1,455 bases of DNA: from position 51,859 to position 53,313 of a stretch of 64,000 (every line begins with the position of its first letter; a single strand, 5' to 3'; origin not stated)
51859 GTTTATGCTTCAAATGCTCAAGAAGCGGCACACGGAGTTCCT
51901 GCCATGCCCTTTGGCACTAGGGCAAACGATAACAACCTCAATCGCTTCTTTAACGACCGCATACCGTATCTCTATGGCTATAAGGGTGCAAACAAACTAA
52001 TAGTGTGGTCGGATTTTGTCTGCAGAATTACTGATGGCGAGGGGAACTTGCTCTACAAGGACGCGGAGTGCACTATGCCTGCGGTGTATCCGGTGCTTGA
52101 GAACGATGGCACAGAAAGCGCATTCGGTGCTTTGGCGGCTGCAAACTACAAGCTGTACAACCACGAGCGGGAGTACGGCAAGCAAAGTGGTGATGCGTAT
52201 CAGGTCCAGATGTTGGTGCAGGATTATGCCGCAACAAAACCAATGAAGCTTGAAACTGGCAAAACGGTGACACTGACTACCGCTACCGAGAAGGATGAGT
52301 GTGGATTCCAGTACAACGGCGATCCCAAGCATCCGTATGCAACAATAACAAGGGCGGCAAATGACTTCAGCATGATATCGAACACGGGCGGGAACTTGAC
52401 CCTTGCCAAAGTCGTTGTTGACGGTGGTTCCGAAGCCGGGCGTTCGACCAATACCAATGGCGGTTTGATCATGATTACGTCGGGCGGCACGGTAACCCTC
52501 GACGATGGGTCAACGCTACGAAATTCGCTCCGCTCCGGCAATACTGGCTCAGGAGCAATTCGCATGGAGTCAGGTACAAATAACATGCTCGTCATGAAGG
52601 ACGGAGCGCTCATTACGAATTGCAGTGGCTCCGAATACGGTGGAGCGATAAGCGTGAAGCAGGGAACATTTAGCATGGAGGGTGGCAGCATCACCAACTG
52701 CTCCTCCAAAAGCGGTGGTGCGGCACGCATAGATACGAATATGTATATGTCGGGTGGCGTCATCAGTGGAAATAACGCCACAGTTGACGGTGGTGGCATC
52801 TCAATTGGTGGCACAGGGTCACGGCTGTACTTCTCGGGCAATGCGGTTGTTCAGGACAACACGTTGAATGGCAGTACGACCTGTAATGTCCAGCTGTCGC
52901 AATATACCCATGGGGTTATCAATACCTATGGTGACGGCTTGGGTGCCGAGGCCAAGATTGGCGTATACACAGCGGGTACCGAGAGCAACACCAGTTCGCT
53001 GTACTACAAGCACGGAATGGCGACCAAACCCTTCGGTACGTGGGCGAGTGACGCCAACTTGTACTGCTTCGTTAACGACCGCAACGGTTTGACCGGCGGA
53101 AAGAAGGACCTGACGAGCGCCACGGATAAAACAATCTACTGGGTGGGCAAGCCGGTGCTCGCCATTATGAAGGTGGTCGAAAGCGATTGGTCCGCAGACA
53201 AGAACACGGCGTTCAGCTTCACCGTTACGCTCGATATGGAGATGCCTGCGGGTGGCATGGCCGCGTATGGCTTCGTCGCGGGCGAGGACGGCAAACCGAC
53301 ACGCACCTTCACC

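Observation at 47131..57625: Five-fold iteration of a capped beta-helix super-module with conserved N- and C-cap signatures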

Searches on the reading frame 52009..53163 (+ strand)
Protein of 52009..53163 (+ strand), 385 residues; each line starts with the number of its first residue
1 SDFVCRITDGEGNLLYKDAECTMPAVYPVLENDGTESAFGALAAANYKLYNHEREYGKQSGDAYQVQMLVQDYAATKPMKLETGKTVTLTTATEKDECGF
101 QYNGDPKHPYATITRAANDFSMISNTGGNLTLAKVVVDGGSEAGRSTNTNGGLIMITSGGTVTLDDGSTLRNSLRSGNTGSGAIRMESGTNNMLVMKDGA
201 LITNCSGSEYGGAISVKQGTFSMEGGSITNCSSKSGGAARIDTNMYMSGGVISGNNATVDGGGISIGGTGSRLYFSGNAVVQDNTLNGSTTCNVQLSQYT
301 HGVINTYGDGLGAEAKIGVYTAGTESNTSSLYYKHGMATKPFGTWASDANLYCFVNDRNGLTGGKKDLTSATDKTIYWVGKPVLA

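Call 9: search_solved_structures(query=window:52009-53163:+, max_evalue=1)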
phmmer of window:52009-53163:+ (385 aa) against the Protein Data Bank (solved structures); distinct sequences matched with E-value up to 1: 3.
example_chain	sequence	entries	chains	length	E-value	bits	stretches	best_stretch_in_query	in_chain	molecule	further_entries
5fbg_A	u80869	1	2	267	0.21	14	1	266-353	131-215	Nuclease S1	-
5fb9_A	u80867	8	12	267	0.22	14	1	266-353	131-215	Nuclease S1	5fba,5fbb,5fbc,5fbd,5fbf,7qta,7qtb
7txp_A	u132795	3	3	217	0.77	12.2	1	210-283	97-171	VioB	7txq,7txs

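Call 13: find_homologous_proteins(query=window:52009-53163:+, max_evalue=0.001)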
Query window:52009-53163:+ (385 aa): 9 proteins with E <= 0.001 among 8000 candidates.
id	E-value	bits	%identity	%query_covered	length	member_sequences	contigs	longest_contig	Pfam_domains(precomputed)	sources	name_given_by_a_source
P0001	5.5e-47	179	41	83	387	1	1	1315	-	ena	-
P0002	5.7e-26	110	33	82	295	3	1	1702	-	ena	-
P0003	1.4e-8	52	33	42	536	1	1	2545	PF13229.13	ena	-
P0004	3.2e-6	45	39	19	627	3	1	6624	-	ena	-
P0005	1.8e-5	42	33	31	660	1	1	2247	-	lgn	-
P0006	3.1e-5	42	26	42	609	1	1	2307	-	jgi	jgi:outer membrane murein-binding lipoprotein Lpp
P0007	9.4e-5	40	54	13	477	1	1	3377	-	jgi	jgi:hypothetical protein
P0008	3.0e-4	38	32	38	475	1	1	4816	-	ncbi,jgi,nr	ncbi:MAG: right-handed parallel beta-helix repeat-containing protein [Spirochaetaceae bacterium]|jgi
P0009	5.6e-4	37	34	31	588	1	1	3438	PF13229.13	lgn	-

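Call 18: search_dna_similar(query=window:52009-53163:+, collection=plasmids, mode=protein, max_rows=10)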
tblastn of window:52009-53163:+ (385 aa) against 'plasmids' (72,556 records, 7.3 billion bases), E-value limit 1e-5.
No match.

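Call 21: find_related_loci(query=A2, collection=genome_contigs, flank=10000)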
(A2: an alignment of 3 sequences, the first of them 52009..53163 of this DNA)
Query A2 (385 aa) in genome_contigs; peptide patterns used: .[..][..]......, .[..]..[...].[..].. (x = any residue, [..] = any of these).
599 stretches matched a pattern (row limit reached: there are more); 230 encode a relative of the query (tblastn E <= 1e-3); the best 80 are kept; 79 distinct loci.
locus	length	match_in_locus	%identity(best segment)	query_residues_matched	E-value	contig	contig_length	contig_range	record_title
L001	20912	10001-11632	48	2-384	2e-95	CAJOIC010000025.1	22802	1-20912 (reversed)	uncultured Oscillospiraceae bacterium isolate Red_deer_4_mag_178 genome assembly, contig: scaffold_4678, whole genome sh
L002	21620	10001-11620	47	3-384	1e-89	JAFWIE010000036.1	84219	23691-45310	MAG: Atopobiaceae bacterium isolate RGIG5762 Sheep_Ileum-4__c1224, whole genome shotgun sequence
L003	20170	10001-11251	36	2-378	8e-49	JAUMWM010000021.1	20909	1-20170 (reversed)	MAG: Lachnospiraceae bacterium isolate S14M_St_42 NODE_344_length_20909_cov_23.231898, whole genome shotgun sequence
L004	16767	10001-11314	37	4-379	2e-48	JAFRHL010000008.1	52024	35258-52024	MAG: Eubacterium sp. isolate RGIG2473 Goat_Jejunum-2__c60146, whole genome shotgun sequence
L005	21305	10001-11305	34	4-379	5e-47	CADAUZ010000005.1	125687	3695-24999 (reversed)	MAG: Ruminococcaceae bacterium isolate RUG13650 genome assembly, contig: RUG13650_asm_5, whole genome shotgun sequence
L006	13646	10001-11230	33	4-379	7e-45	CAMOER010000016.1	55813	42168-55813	MAG: uncultured Lachnospiraceae bacterium isolate SRR873602_bin.48_metaWRAP_v1.3_MAG genome assembly, contig: NODE_709_l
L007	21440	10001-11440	30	2-378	1e-39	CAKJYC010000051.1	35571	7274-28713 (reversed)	Clostridiales bacterium isolate MAG-R050 genome assembly, contig: k141_435966, whole genome shotgun sequence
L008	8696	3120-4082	35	4-380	2e-37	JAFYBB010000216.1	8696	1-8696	MAG: Clostridia bacterium isolate RGIG6928 Sheep_Rumen-5__c956240, whole genome shotgun sequence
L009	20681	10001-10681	37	111-383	2e-28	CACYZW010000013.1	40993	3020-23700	MAG: uncultured Clostridiales bacterium isolate RUG12424 genome assembly, contig: RUG12424_asm_13, whole genome shotgun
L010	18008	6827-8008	41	1-384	2e-71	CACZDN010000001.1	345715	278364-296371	MAG: Ruminococcaceae bacterium isolate RUG12517 genome assembly, contig: RUG12517_asm_1, whole genome shotgun sequence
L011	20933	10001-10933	29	22-380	4e-23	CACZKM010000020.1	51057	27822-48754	MAG: Ruminococcaceae bacterium isolate RUG12702 genome assembly, contig: RUG12702_asm_20, whole genome shotgun sequence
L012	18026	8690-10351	42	2-385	8e-23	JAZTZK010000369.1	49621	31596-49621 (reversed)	MAG: Clostridia bacterium isolate T1900045324_YK20190013.MAGScoT_cleanbin_000008 SGB_6411_k141_1483248, whole genome sho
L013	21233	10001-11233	35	4-379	2e-45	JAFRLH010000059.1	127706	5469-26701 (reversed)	MAG: Lachnospiraceae bacterium isolate RGIG2573 Goat_Jejunum.Co__c610276, whole genome shotgun sequence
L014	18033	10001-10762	32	4-288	1e-19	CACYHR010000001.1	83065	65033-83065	MAG: uncultured Clostridiales bacterium isolate RUG11951 genome assembly, contig: RUG11951_asm_1, whole genome shotgun s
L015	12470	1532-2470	29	14-383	2e-21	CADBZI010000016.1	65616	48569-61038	MAG: uncultured Lachnospiraceae bacterium isolate RUG14439 genome assembly, contig: RUG14439_asm_16, whole genome shotgu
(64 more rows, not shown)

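Call 25: predict_structure(alignment_id=A1)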
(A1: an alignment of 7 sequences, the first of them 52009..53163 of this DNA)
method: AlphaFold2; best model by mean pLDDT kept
length: 385 residues; sequences in the alignment: 7
mean_pLDDT: 72.2   pTM: 0.81
mean pLDDT of the five models: 72.2, 70.7, 69.1, 67.7, 63.8
residues with pLDDT >= 90: 92; 70-90: 139; 50-70: 77; < 50: 77
segments of 3 or more residues with pLDDT < 50: 31-61, 322-345, 368-373, 380-385
pLDDT, mean of each block of 10 residues (from residue 1): 71 66 51 36 37 39 79 82 86 76 85 80 88 91 58 85 96 62 84 95 88 90 96 91 92 91 81 87 86 71 65 79 43 36 49 61 52 51 40
secondary structure, 60 per line:
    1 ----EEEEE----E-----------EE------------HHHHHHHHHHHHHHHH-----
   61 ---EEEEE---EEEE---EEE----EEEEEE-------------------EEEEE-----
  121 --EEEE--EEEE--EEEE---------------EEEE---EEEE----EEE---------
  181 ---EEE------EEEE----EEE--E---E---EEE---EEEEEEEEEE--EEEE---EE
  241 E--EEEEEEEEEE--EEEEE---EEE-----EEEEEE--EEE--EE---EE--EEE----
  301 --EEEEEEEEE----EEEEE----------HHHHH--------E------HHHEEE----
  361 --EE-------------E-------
elements in order: E5-9 H40-55 E64-68 E72-75 E79-81 E86-91 E111-115 E123-126 E129-132 E135-138 E154-157 E161-164 E169-171 E184-186 E193-196 E201-203 E214-216 E220-229 E232-235 E239-241 E244-253 E256-260 E264-266 E272-277 E280-282 E294-296 E303-311 E316-320 H331-335 E354-356

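Call 29: fold_search(model_id=the predicted structure, library=pdb)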
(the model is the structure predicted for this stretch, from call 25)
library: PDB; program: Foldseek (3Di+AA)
matches with E <= 10: 124; with E <= 0.001: 0
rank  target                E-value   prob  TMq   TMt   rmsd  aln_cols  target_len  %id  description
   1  9cdu_A                6.9e-03  1.00  0.36  0.32   9.1       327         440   14  Crystal Structure of Rhombotarget A-peptide Complex (released 2025-07-02)
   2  9cdv_B                1.3e-02  0.97  0.34  0.30  11.6       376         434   13  Crystal Structure of Rhombotarget A (released 2025-07-02)
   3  9cdv_A                4.1e-02  0.96  0.35  0.31  12.0       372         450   14  Crystal Structure of Rhombotarget A (released 2025-07-02)
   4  9cdu_C                1.0e-01  0.85  0.35  0.32  12.8       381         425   12  Crystal Structure of Rhombotarget A-peptide Complex (released 2025-07-02)
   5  7xzf_A                1.4e-01  0.16  0.18  0.17  15.5       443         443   11  Wild type of the N-terminal domain of fucoidan lyase FdlA (released 2022-09-28)
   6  7xz9_A                1.4e-01  0.15  0.18  0.16  15.3       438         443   11  Mutant (E236A) of the N-terminal domain of fucoidan lyase FdlA (released 2022-09-28)
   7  2iq7_A                1.7e-01  0.20  0.19  0.21  13.2       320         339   15  Crystal structure of the polygalacturonase from Colletotrichum lupini and its implications for the interaction with po (released 2007-10-23)
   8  7xzc_B                1.9e-01  0.13  0.18  0.16  15.7       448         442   12  Mutant (R240A) of the N-terminal domain of fucoidan lyase FdlA (released 2022-09-28)
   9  1nhc_A                2.1e-01  0.18  0.21  0.23  14.2       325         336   18  Structural insights into the processivity of endopolygalacturonase I from Aspergillus niger (released 2003-11-25)
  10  7dmk_B                2.2e-01  0.77  0.32  0.19  10.4       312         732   16  PL6 alginate lyase BcAlyPL6 (released 2021-10-06)
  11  5awf_A                2.3e-01  0.12  0.19  0.19  16.1       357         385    8  Crystal structure of SufB-SufC-SufD complex from Escherichia coli (released 2015-11-11)
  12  7xze_A                3.2e-01  0.12  0.18  0.16  15.5       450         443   11  Mutant (H176A) of the N-terminal domain of fucoidan lyase FdlA (released 2022-09-28)
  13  8ikw_B                3.5e-01  0.28  0.25  0.27  11.3       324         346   16  A complex structure of PGIP-PG (released 2024-02-07)
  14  4dn7_A                4.2e-01  0.07  0.14  0.14  15.7       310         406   12  CRYSTAL STRUCTURE OF putative ABC transporter, ATP-binding protein from Methanosarcina mazei Go1 (released 2012-02-22)
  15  5ke1_B                4.9e-01  0.06  0.15  0.17  16.5       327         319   11  Structure of a C-terminal fragment of the IcsA/VirG passenger-domain (released 2017-03-15)
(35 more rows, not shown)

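Call 30: search_protein_representatives(alignment_id=A1)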
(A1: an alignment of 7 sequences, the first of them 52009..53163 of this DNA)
Query: 7 sequences, 374 profile positions. Proteins with E-value up to 0.001 (for the whole library): 66042; up to 1e-10: 23123; up to 1e-30: 3055. The best 150 are listed.
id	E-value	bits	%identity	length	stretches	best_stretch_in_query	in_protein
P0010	0.0e+00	1885.1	-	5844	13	2-373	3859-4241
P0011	0.0e+00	1545.1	-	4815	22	2-373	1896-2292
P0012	0.0e+00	1447.1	-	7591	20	2-368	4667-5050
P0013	0.0e+00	1354.7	-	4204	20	2-372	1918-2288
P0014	0.0e+00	1274.4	-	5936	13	2-373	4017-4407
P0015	0.0e+00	1274.3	-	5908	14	2-368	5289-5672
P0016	0.0e+00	1261.6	-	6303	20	2-368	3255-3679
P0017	0.0e+00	1233.0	-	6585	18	2-367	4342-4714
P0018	0.0e+00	1228.7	-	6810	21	2-373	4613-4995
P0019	0.0e+00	1218.5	-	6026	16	2-369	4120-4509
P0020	0.0e+00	1199.1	-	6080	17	2-373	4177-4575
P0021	0.0e+00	1196.9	-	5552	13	2-368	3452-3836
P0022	0.0e+00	1179.3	-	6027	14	2-373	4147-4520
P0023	0.0e+00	1165.2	-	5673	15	2-373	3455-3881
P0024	0.0e+00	1151.7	-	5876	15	3-369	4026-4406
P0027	0.0e+00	1120.1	-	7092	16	2-373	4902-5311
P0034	2.5e-250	846.0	-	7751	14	113-368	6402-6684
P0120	5.2e-150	515.9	-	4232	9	211-356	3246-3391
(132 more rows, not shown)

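Call 48: predict_structure(alignment_id=A3)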
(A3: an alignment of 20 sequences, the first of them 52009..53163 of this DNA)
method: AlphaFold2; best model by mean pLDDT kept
length: 385 residues; sequences in the alignment: 20
mean_pLDDT: 92.6   pTM: 0.92
mean pLDDT of the five models: 92.6, 92.4, 91.9, 91.7, 89.4
residues with pLDDT >= 90: 297; 70-90: 77; 50-70: 8; < 50: 3
segments of 3 or more residues with pLDDT < 50: 383-385
pLDDT, mean of each block of 10 residues (from residue 1): 89 94 96 91 87 78 93 95 91 92 89 93 95 98 91 95 98 86 91 98 96 96 99 97 97 98 91 98 98 93 93 98 93 94 93 95 82 88 53
secondary structure, 60 per line:
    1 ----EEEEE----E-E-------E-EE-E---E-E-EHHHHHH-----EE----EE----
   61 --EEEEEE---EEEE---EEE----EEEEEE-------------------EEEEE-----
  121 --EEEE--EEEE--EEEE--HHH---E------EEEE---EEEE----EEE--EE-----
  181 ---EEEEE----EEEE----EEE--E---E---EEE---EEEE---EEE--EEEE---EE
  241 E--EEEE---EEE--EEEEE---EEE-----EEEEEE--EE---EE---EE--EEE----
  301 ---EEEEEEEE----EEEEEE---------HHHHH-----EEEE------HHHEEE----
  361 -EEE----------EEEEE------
elements in order: E5-9 H38-43 E63-68 E72-75 E79-81 E86-91 E111-115 E123-126 E129-132 E135-138 E154-157 E161-164 E169-171 E184-188 E193-196 E201-203 E214-216 E220-223 E227-229 E232-235 E239-241 E244-247 E251-253 E256-260 E264-266 E272-277 E294-296 E304-311 E316-321 H331-335 E341-344 E354-356 E362-364 E375-379

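Call 55: fold_search(model_id=the predicted structure, library=pdb)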
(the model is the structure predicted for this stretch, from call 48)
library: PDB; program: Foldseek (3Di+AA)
matches with E <= 10: 246; with E <= 0.001: 0
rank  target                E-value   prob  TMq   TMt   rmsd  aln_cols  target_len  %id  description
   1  7dmk_A                7.2e-03  0.97  0.29  0.17  13.3       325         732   14  PL6 alginate lyase BcAlyPL6 (released 2021-10-06)
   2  9cdv_A                3.6e-02  0.85  0.32  0.28  12.1       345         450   14  Crystal Structure of Rhombotarget A (released 2025-07-02)
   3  9cdu_A                5.5e-02  0.95  0.35  0.31  10.2       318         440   14  Crystal Structure of Rhombotarget A-peptide Complex (released 2025-07-02)
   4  8wm1_A                6.4e-02  0.75  0.35  0.30  10.5       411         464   12  DHS dehydratase (released 2024-10-02)
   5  9cdv_B                8.1e-02  0.77  0.34  0.30  13.0       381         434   14  Crystal Structure of Rhombotarget A (released 2025-07-02)
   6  1k5c                  1.5e-01  0.44  0.28  0.31   9.6       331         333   14  Endopolygalacturonase I from Stereum purpureum at 0.96 A resolution (released 2002-06-05)
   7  9j4i_A                1.5e-01  0.12  0.19  0.18  15.6       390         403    8  Crystal structure of GH9l Inulin fructotransferases (IFTase) in compex with fruetosyl nystose (GF4) (released 2024-09-04)
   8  4y9v_A                1.5e-01  0.25  0.25  0.19  11.1       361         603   11  Gp54 tailspike of Acinetobacter baumannii bacteriophage AP22 in complex with A. baumannii capsular saccharide (released 2017-02-01)
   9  8ikx_A                1.5e-01  0.15  0.20  0.19  14.5       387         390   13  An Arabidopsis polygalacturonase PGLR (released 2024-02-07)
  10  9cdu_C                1.7e-01  0.87  0.36  0.33   8.1       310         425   14  Crystal Structure of Rhombotarget A-peptide Complex (released 2025-07-02)
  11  7o78_A                1.9e-01  0.12  0.17  0.14  15.8       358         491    9  Structure of the PL6 family chondroitinase B from Pseudopedobacter saltans, Pedsa3807 (released 2021-07-28)
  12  8bwk_D                2.2e-01  0.12  0.20  0.13  14.6       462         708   10  Metagenomic derived PL6 alginate lyase (released 2023-12-20)
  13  7o78_B                2.4e-01  0.28  0.29  0.24  12.8       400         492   12  Structure of the PL6 family chondroitinase B from Pseudopedobacter saltans, Pedsa3807 (released 2021-07-28)
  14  4yz0_A                2.6e-01  0.91  0.34  0.61   6.7       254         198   12  C. bescii Family 3 pectate lyase double mutant K108A/E39Q in complex with trigalacturonic acid (released 2015-12-23)
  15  2iq7_A                2.7e-01  0.25  0.29  0.32  11.4       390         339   15  Crystal structure of the polygalacturonase from Colletotrichum lupini and its implications for the interaction with po (released 2007-10-23)
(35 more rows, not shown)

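Call 56: search_protein_families(library=pfam, alignment_id=A3, max_evalue=1)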
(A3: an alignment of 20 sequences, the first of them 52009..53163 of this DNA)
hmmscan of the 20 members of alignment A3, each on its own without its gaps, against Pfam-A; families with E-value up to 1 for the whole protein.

A. member 1, window:52009-53163:+ (385 aa): 1 family
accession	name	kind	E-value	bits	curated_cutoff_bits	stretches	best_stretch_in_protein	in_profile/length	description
PF23157.1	DUF7055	-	0.002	18.2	27.6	1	33-94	5-60/66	Domain of unknown function (DUF7055)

B. families by the number of members that match (of 20 scanned): 14 families
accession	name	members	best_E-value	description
PF05048.19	NosD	3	0.00013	Periplasmic copper-binding protein (NosD)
PF13229.12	Beta_helix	2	0.00093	Right handed beta helix region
PF02415.23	Chlam_PMP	2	0.37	Chlamydia polymorphic membrane protein (Chlamydia_PMP) repeat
PF07581.17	Glug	1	0.0017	The GLUG motif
PF23157.1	DUF7055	1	0.002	Domain of unknown function (DUF7055)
PF16318.11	DUF4957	1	0.0058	Domain of unknown function (DUF4957)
PF13485.12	Peptidase_MA_2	1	0.019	Peptidase MA superfamily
PF08466.15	IRK_N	1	0.051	Inward rectifier potassium channel N-terminal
PF13308.11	YARHG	1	0.09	YARHG domain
PF00666.23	Cathelicidins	1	0.092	Cathelicidin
PF24865.1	DUF7731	1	0.11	Domain of unknown function (DUF7731)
PF04945.19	YHS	1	0.25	YHS domain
PF13115.11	YtkA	1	0.26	YtkA-like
PF23884.1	DUF7237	1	0.33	Family of unknown function (DUF7237)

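Call 59: find_encoding_contigs(protein=P0120, flank=6000, max_places=2)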
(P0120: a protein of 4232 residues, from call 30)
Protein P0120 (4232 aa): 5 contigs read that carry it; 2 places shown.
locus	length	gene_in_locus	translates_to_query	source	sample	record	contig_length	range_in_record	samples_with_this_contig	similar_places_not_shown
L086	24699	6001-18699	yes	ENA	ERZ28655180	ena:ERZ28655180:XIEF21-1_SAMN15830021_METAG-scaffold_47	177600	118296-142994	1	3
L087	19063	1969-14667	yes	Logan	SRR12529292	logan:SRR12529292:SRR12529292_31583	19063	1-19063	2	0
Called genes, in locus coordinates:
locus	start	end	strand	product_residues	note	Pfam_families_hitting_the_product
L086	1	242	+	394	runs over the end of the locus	PF01841:Transglut_core (weak)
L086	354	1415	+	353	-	PF04245:NA37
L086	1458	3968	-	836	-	PF00990:GGDEF, PF00563:EAL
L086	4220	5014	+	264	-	-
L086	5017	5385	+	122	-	-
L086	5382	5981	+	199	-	-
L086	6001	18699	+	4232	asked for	PF24547:DUF7601, PF17802:SpaA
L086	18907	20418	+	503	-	-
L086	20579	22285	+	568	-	PF05157:MshEN, PF00437:T2SSE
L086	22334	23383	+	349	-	PF00437:T2SSE, PF13401:AAA_22 (weak)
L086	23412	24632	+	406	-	PF28597:T2SSF_N, PF00482:T2SSF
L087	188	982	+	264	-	-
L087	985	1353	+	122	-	-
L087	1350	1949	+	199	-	-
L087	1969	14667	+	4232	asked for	PF24547:DUF7601, PF17802:SpaA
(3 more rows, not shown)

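Call 68: find_encoding_contigs(protein=P0034, flank=8000, max_places=1)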
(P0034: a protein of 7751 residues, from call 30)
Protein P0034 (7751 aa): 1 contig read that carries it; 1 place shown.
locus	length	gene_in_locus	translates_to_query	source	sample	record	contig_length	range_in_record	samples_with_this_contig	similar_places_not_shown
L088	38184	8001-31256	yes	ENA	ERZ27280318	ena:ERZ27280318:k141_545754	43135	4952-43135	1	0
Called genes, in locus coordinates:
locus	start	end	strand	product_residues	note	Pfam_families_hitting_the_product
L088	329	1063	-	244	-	-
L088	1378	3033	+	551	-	PF13229:Beta_helix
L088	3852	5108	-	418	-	PF09594:GT87, PF26314:MptA_B_family (weak)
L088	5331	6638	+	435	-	PF02040:ArsB, PF03600:CitMHS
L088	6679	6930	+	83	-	-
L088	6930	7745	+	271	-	-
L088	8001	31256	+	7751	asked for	PF24547:DUF7601 (faint), PF12799:LRR_4 (faint), PF13306:LRR_5, PF13855:LRR_8 (faint), PF25013:LRR_Zer-1 (faint), PF23952:LRR_EndoS (weak), PF17802:SpaA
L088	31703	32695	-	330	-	PF02653:BPD_transp_2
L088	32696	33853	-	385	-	PF02653:BPD_transp_2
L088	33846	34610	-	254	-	PF00005:ABC_tran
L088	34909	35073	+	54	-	-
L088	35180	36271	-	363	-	PF02608:Bmp, PF13407:Peripla_BP_4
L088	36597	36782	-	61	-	PF01165:Ribosomal_S21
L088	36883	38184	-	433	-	?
